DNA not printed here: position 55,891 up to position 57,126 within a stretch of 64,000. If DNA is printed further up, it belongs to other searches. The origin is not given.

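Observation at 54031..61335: Two-component/CheX signalling cluster embedded in a periplasmic cytochrome c and cupredoxin locus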

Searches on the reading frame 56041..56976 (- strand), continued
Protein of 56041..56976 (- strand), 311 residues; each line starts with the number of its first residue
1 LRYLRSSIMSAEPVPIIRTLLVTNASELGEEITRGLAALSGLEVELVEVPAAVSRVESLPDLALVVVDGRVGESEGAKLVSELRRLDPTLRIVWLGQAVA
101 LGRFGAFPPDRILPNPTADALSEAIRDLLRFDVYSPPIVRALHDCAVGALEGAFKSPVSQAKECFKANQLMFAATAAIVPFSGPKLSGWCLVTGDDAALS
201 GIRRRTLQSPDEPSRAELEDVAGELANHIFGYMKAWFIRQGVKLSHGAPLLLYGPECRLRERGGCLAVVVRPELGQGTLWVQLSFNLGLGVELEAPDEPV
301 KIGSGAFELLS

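Call 84: find_encoding_contigs(protein=P0060, flank=10000, max_places=2)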
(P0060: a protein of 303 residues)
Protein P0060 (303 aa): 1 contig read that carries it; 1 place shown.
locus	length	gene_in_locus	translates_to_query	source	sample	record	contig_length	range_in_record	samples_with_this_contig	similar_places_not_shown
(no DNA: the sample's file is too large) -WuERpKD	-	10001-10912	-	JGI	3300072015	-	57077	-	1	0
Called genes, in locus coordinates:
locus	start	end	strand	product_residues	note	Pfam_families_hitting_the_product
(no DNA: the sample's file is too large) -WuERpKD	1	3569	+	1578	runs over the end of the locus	PF21075:GDH_ACT1, PF21076:GDH_ACT2 (weak), PF21079:GDH_HM2, PF21077:GDH_ACT3, PF21078:GDH_HM3, PF05088:Bac_GDH_CD, PF21074:GDH_C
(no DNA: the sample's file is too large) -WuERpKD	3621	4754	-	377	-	PF00072:Response_reg, PF02518:HATPase_c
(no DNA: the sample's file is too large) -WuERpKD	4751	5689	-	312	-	PF00072:Response_reg, PF00990:GGDEF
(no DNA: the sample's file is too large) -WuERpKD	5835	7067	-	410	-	PF00072:Response_reg, PF08668:HDOD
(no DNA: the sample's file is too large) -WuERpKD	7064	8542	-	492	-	PF00072:Response_reg (weak), PF00512:HisKA (faint), PF02518:HATPase_c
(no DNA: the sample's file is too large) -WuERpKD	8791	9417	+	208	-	PF27139:Aq_1264_TM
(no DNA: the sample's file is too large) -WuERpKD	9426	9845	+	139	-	-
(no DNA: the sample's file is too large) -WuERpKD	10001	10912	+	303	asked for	PF03709:OKR_DC_1_N (weak), PF13690:CheX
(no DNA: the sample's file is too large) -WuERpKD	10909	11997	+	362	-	PF00015:MCPsignal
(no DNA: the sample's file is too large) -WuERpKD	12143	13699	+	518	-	PF10150:RNase_E_G, PF20833:RNase_E_G_Thio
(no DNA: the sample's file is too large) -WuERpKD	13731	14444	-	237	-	PF00072:Response_reg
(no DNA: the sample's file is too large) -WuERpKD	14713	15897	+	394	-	-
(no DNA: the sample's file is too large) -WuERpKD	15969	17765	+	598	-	PF01541:GIY-YIG, PF27096:UvrC_M, PF02151:UVR, PF22920:UvrC_RNaseH, PF08459:UvrC_RNaseH_dom, PF14520:HHH_5 (weak)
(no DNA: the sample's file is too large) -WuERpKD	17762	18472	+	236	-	PF02348:CTP_transf_3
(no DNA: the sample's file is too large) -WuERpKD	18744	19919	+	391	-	PF08668:HDOD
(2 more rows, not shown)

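Call 85: find_encoding_contigs(protein=P0033, flank=10000, max_places=2)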
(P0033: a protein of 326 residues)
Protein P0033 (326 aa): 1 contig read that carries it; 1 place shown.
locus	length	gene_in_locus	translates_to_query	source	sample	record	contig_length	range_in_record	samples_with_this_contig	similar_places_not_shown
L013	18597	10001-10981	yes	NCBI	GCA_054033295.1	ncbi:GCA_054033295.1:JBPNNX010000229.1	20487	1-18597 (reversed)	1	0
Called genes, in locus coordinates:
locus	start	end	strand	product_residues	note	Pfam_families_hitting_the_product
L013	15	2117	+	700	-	-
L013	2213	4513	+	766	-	PF00989:PAS (faint), PF08448:PAS_4, PF13188:PAS_8 (faint), PF13426:PAS_9 (faint), PF24820:Diguanyl_cycl_sensor (faint), PF08447:PAS_3, PF02518:HATPase_c, PF00072:Response_reg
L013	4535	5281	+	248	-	PF00160:Pro_isomerase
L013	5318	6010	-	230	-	-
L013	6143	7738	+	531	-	PF09937:DUF2169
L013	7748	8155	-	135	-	PF08308:PEGA (weak)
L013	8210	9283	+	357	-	PF01244:Peptidase_M19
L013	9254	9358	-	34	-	-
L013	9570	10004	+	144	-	PF00072:Response_reg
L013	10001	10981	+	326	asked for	PF13690:CheX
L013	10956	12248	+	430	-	PF00512:HisKA (weak), PF02518:HATPase_c, PF13581:HATPase_c_2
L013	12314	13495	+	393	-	PF02830:V4R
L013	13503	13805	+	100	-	-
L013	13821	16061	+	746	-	PF00989:PAS (faint), PF08448:PAS_4 (faint), PF01627:Hpt, PF02518:HATPase_c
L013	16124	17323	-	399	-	-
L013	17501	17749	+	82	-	-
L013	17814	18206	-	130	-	-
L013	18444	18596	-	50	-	?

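Call 86: find_encoding_contigs(protein=P0036, flank=10000, max_places=2)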
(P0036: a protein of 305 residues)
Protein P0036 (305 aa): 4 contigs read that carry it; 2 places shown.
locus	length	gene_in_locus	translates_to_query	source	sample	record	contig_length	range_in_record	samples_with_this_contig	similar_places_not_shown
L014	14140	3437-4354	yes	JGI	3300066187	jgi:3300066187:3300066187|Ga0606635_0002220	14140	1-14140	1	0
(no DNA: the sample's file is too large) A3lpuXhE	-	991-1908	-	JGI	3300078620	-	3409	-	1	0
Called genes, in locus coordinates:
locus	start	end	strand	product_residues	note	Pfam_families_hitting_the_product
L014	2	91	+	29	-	?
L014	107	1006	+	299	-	-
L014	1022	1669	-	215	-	PF04463:2-thiour_desulf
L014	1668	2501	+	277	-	-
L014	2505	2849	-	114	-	PF00581:Rhodanese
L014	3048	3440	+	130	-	PF00072:Response_reg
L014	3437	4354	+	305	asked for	PF13690:CheX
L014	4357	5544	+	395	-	PF00512:HisKA (weak), PF13581:HATPase_c_2 (weak), PF02518:HATPase_c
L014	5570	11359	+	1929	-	PF00069:Pkinase, PF07714:PK_Tyr_Ser-Thr, PF13191:AAA_16, PF01590:GAF, PF13185:GAF_2, PF01627:Hpt, PF02518:HATPase_c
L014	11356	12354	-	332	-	PF02558:ApbA, PF08546:ApbA_C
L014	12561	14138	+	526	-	?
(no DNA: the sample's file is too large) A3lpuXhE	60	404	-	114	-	PF00581:Rhodanese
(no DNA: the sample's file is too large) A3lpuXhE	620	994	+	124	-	PF00072:Response_reg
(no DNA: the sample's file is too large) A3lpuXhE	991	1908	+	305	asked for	PF13690:CheX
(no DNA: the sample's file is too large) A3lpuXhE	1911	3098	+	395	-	PF00512:HisKA (weak), PF13581:HATPase_c_2 (weak), PF02518:HATPase_c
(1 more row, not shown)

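Call 87: find_encoding_contigs(protein=P0027, flank=10000, max_places=2)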
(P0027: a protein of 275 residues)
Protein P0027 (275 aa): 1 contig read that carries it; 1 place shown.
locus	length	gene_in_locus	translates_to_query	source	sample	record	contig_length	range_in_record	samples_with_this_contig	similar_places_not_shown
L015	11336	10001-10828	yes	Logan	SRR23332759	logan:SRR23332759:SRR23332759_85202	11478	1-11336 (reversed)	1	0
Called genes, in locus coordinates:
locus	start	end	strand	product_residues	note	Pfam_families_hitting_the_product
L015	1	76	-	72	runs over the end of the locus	?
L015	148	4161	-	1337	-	PF00069:Pkinase, PF07714:PK_Tyr_Ser-Thr, PF13191:AAA_16, PF13424:TPR_12 (faint), PF17874:TPR_MalT (faint)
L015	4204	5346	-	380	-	-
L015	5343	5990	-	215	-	PF07638:Sigma70_ECF, PF04542:Sigma70_r2, PF04545:Sigma70_r4 (weak), PF08281:Sigma70_r4_2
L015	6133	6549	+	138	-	PF07238:PilZ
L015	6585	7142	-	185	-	PF00936:BMC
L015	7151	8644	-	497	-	PF00171:Aldedh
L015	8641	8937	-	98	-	PF03319:EutN_CcmL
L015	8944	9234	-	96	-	PF00936:BMC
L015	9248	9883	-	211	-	PF27545:CsoS1D_N, PF00936:BMC (weak)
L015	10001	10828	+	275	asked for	-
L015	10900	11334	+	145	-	?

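Call 88: list_cluster_members(proteins=[P0046, P0051, P0055, P0062, P0074, P0080, P0086, P0101, P0110, P0127])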
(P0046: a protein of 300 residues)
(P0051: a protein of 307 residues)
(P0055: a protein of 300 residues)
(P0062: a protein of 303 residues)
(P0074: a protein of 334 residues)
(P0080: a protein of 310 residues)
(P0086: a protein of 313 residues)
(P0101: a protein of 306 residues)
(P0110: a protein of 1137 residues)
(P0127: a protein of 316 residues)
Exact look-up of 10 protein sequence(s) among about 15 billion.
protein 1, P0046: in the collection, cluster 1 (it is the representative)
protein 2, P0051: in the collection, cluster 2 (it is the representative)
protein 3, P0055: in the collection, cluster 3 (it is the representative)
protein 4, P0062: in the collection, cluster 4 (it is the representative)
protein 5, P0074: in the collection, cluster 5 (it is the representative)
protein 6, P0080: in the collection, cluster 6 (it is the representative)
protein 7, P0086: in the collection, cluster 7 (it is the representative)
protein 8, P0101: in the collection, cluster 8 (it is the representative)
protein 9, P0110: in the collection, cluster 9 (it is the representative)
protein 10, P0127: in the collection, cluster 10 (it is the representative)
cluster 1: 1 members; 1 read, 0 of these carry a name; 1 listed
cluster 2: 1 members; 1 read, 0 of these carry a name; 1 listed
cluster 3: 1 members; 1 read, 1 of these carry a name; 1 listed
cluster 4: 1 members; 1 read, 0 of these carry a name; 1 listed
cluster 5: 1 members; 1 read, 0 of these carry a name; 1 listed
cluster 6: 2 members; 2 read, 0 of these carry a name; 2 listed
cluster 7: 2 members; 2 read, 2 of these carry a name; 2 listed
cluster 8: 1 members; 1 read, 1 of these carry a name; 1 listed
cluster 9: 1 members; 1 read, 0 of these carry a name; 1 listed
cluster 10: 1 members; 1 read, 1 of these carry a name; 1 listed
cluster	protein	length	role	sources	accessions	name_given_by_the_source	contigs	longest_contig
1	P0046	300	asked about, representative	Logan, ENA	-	-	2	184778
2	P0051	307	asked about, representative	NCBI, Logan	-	-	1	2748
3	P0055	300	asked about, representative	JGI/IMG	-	CheY-specific phosphatase CheX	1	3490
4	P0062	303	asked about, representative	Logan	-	-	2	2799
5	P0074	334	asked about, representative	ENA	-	-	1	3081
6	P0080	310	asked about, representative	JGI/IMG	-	-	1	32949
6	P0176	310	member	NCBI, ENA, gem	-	-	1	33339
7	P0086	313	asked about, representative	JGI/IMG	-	CheY-specific phosphatase CheX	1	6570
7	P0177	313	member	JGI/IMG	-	CheY-specific phosphatase CheX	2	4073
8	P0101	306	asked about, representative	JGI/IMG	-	CheY-specific phosphatase CheX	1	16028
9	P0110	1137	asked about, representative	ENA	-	-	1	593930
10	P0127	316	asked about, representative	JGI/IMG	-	CheY-specific phosphatase CheX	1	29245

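Call 89: search_protein_families(library=pfam, proteins=[P0110, P0169, P0172, P0108, P0151, P0060, P0033, P0036], max_evalue=0.01)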
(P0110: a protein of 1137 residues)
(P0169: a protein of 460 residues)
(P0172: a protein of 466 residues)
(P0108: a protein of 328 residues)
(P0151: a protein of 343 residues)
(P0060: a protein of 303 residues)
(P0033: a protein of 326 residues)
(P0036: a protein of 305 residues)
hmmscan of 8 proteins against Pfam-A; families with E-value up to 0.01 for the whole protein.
P0110 (1137 aa): 4 families
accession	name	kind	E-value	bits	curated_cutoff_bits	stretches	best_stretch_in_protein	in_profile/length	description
PF00015.26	MCPsignal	-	5e-42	144.1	34.6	1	596-749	3-170/172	Methyl-accepting chemotaxis protein (MCP) signalling domain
PF00672.30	HAMP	-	1.5e-17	64.1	25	2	434-483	1-49/53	HAMP domain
PF13690.11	CheX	-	6e-10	39.5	27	1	1003-1099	1-93/94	Chemotaxis phosphatase CheX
PF18947.5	HAMP_2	-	1.6e-06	28.4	24.3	1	477-529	12-64/67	HAMP domain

P0169 (460 aa): 2 families
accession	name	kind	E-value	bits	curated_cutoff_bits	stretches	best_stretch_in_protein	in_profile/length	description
PF13690.11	CheX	-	8.7e-12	45.4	27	1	326-422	1-93/94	Chemotaxis phosphatase CheX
PF00072.30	Response_reg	-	0.00014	22.5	30.2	1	39-125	22-108/111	Response regulator receiver domain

P0172 (466 aa): 2 families
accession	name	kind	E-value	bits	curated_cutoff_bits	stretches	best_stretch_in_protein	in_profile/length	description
PF13690.11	CheX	-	2.8e-11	43.7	27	1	327-424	1-94/94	Chemotaxis phosphatase CheX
PF00072.30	Response_reg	-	1.7e-09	38.2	30.2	1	10-113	1-105/111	Response regulator receiver domain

P0108 (328 aa): 2 families
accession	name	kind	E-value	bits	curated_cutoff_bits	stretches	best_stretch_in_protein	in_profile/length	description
PF13690.11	CheX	-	3.5e-33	114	27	2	199-297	1-94/94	Chemotaxis phosphatase CheX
PF04509.17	CheC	-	1.2e-08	35.2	22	1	247-275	7-36/38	CheC-like family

P0151 (343 aa): 3 families
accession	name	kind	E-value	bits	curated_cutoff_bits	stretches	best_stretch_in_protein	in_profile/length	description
PF13690.11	CheX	-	4.9e-39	132.7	27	2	228-326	1-94/94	Chemotaxis phosphatase CheX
PF04509.17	CheC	-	0.00037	20.8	22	0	272-294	3-25/38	CheC-like family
PF11211.13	DUF2997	-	0.003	17.8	24.1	1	256-276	15-35/47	Protein of unknown function (DUF2997)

P0060 (303 aa): 2 families
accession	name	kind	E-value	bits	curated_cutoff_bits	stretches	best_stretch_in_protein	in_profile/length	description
PF13690.11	CheX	-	1.4e-11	44.7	27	1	165-266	2-94/94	Chemotaxis phosphatase CheX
PF03709.21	OKR_DC_1_N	-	9.6e-06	26.3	29.3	1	14-85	4-72/111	Orn/Lys/Arg decarboxylase, N-terminal domain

P0033 (326 aa): 2 families
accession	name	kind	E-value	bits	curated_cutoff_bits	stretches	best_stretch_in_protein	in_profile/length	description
PF13690.11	CheX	-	2.5e-09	37.5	27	1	186-283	1-93/94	Chemotaxis phosphatase CheX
PF00072.30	Response_reg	-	0.0024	18.5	30.2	1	27-105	1-78/111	Response regulator receiver domain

P0036 (305 aa): 2 families
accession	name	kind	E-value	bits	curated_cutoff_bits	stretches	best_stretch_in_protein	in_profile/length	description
PF13690.11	CheX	-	2.7e-12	47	27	1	168-265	1-93/94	Chemotaxis phosphatase CheX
PF00072.30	Response_reg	-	2.7e-05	24.7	30.2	1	10-92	2-83/111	Response regulator receiver domain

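Call 90: find_encoding_contigs(protein=P0046, flank=8000, max_places=1)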
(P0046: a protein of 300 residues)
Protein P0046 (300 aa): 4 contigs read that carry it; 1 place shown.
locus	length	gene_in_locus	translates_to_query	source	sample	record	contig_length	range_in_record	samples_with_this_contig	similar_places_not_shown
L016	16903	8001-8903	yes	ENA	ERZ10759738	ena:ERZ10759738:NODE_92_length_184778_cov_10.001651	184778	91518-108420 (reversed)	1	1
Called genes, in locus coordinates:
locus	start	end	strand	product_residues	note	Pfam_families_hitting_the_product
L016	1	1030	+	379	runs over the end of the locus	PF00149:Metallophos (weak)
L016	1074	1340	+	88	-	-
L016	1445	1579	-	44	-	-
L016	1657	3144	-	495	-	PF09459:EB_dh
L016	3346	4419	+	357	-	PF07635:PSCyt1 (faint)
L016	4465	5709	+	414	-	-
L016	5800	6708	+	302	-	-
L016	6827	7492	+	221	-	PF07238:PilZ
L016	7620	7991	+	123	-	PF00072:Response_reg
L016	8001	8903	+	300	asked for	PF13690:CheX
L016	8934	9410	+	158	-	-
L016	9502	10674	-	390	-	-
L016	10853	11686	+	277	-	-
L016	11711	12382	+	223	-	PF27139:Aq_1264_TM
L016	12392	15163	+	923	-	PF00672:HAMP, PF01627:Hpt, PF02518:HATPase_c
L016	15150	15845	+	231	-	-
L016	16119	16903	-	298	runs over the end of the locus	-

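Call 91: find_encoding_contigs(protein=P0127, flank=8000, max_places=1)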
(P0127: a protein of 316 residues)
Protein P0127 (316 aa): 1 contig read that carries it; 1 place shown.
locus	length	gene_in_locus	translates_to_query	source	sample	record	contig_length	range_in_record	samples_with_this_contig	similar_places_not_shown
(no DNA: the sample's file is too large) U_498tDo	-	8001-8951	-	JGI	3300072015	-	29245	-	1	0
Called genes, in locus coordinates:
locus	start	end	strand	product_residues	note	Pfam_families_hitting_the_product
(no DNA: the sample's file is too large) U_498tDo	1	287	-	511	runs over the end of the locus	PF13174:TPR_6 (faint), PF14559:TPR_19 (faint)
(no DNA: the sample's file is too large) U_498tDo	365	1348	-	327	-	-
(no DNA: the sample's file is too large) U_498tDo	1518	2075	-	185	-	PF01227:GTP_cyclohydroI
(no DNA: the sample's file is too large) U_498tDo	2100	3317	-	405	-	PF00753:Lactamase_B (faint)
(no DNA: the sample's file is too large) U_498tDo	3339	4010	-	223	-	-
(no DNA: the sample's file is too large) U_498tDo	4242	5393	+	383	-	-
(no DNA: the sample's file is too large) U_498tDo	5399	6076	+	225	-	-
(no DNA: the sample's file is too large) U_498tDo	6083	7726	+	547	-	-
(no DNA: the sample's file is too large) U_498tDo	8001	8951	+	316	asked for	-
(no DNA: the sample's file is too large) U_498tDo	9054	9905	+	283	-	-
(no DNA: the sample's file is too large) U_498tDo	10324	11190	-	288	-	PF00702:Hydrolase (weak)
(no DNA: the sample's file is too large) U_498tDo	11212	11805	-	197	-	-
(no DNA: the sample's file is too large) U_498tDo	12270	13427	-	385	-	-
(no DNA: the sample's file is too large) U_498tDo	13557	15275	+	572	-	PF03109:ABC1, PF01163:RIO1 (weak), PF01636:APH (faint), PF00069:Pkinase (weak), PF27536:UbiB_helical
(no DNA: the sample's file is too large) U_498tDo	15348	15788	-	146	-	-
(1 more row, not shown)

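Call 93: search_protein_families(library=pfam, proteins=[L016:8934-9410:+, L016:9502-10674:-, L016:5800-6708:+, L016:4465-5709:+, L016:10853-11686:+, L016:15150-15845:+, L016:3346-4419:+, L016:11711-12382:+], max_evalue=1)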
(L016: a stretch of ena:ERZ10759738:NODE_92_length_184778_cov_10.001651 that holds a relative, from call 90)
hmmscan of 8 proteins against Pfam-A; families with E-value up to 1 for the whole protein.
L016:8934-9410:+ (158 aa): 2 families
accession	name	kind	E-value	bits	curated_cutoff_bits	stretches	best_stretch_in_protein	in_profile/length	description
PF00127.26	Copper-bind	-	0.064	14.1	21.2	1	89-149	20-94/99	Copper binding proteins, plastocyanin/azurin family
PF12677.13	DUF3797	-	0.067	13.5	25.1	1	56-73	27-44/48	Domain of unknown function (DUF3797)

L016:9502-10674:- (390 aa): 0 families

L016:5800-6708:+ (302 aa): 3 families
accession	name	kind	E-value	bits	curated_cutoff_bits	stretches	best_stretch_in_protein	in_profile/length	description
PF13690.11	CheX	-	0.00016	22.1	27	1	167-261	4-91/94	Chemotaxis phosphatase CheX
PF02358.22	Trehalose_PPase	-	0.033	13.7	27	1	127-173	131-176/235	Trehalose-phosphatase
PF05189.18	RTC_insert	-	0.13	13.1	23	1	123-224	19-101/102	RNA 3'-terminal phosphate cyclase (RTC), insert domain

L016:4465-5709:+ (414 aa): 0 families

L016:10853-11686:+ (277 aa): 1 family
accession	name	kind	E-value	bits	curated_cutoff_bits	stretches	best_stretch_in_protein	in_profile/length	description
PF24784.1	Temptin_C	-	0.012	16.5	27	1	49-91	34-74/98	Temptin C-terminal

L016:15150-15845:+ (231 aa): 3 families
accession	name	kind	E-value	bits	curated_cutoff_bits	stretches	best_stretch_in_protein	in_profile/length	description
PF13442.11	Cytochrome_CBB3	-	0.069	13.9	27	1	62-106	5-42/68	Cytochrome C oxidase, cbb3-type, subunit III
PF14495.11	Cytochrom_C550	-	0.077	13.1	27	1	43-114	13-81/136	Cytochrome c-550 domain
PF10643.14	Cytochrome-c551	-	0.1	12.6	27.1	1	66-129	157-213/216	Photosystem P840 reaction-centre cytochrome c-551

L016:3346-4419:+ (357 aa): 6 families
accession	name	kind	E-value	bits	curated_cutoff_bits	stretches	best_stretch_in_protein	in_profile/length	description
PF07635.16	PSCyt1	-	1.2e-05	26.2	22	1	280-333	1-57/59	Planctomycete cytochrome C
PF13442.11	Cytochrome_CBB3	-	0.00014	22.5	27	1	271-315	5-44/68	Cytochrome C oxidase, cbb3-type, subunit III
PF09699.15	Paired_CXXCH_1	-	0.0042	17.2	20.6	1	279-295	8-24/41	Doubled CXXCH motif (Paired_CXXCH_1)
PF00034.26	Cytochrom_C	-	0.059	15.1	21.3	0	274-293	6-25/90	Cytochrome c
PF03264.19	Cytochrom_NNT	-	0.18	12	24.1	0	273-289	61-77/174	NapC/NirT cytochrome c family, N-terminal region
PF16694.10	Cytochrome_P460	-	0.25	12.2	27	0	116-207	40-115/125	Cytochrome P460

L016:11711-12382:+ (223 aa): 0 families
